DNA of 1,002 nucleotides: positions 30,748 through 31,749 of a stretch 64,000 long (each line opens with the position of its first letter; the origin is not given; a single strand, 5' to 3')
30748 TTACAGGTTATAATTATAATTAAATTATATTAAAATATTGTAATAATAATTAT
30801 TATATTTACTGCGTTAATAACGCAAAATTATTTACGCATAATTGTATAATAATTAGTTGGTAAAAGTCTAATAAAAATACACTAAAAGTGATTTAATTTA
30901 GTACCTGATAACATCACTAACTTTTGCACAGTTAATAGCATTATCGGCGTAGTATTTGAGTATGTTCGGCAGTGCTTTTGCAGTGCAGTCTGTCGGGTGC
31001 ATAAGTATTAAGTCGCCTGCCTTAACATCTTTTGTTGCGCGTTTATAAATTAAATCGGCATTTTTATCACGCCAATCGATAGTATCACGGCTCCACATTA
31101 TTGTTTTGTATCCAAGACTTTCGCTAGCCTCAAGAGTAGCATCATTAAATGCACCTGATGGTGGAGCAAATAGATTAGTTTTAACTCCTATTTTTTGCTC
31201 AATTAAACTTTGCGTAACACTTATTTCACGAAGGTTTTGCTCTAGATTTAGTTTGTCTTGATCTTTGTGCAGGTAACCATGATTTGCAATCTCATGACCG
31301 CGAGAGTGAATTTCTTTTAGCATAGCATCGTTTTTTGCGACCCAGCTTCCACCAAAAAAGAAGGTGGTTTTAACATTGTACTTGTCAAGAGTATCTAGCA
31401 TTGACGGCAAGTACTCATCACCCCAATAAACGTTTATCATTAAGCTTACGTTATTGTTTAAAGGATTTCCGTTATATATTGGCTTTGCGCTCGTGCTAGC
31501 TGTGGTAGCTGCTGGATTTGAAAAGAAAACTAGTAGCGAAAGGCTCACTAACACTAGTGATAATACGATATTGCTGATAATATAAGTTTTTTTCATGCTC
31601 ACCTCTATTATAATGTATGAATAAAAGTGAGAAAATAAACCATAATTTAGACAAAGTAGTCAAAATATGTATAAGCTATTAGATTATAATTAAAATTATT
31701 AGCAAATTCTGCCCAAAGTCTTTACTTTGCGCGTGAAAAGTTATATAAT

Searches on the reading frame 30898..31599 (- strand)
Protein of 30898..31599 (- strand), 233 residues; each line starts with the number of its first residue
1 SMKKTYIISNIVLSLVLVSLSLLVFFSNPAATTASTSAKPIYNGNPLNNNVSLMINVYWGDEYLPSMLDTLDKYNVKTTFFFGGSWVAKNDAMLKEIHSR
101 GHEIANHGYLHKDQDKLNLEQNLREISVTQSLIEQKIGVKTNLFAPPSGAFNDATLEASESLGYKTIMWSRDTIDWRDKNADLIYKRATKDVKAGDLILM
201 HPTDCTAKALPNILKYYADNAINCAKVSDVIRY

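Call 26: search_protein_families(library=pfam, proteins=[window:30898-31599:-], max_evalue=0.001)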
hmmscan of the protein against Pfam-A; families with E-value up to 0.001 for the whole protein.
window:30898-31599:- (233 aa): 2 families
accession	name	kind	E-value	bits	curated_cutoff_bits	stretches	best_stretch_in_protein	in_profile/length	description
PF01522.26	Polysacc_deac_1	-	1.9e-28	99.3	23.1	1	50-166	8-123/124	Polysaccharide deacetylase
PF10096.14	DUF2334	-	2.6e-05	24.4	26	1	92-170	57-146/203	Uncharacterized protein conserved in bacteria (DUF2334)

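Call 31: search_protein_families(library=ncbifam, proteins=[window:30898-31599:-], max_evalue=0.00001)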
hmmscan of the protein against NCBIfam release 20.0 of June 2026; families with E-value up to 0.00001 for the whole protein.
window:30898-31599:- (233 aa): 8 families
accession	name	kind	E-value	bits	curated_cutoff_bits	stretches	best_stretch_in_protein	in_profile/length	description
TIGR02873.1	spore_ylxY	hypoth_equivalog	5e-60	203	391.5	1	29-230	65-266/268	probable sporulation protein, polysaccharide deacetylase family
TIGR02764.1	spore_ybaN_pdaB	equivalog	2.1e-50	171.2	237.4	1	49-231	6-191/191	polysaccharide deacetylase family sporulation protein PdaB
NF045820.1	PgAcgDacpgdA_Strep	equivalog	1.6e-31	109.6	800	1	65-231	284-448/463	peptidoglycan-N-acetylglucosamine deacetylase PgdA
TIGR02884.1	spore_pdaA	equivalog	1.7e-26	93.3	298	1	39-227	27-220/224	delta-lactam-biosynthetic de-N-acetylase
NF045821.1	PgAcgDacpgdA1_Bac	equivalog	1.9e-24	86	400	1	60-204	99-243/282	peptidoglycan-N-acetylglucosamine deacetylase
TIGR04243.1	nodulat_NodB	equivalog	5.5e-22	78.2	240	1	63-202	16-156/197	chitooligosaccharide deacetylase NodB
TIGR03006.1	pepcterm_polyde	equivalog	1.9e-14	53.5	276.2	1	66-170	38-142/272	XrtA system polysaccharide deacetylase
NF045822.1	PgAcgDacpgdA2_Bac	equivalog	3.3e-14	52.9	400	1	62-216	82-247/274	peptidoglycan-N-acetylglucosamine deacetylase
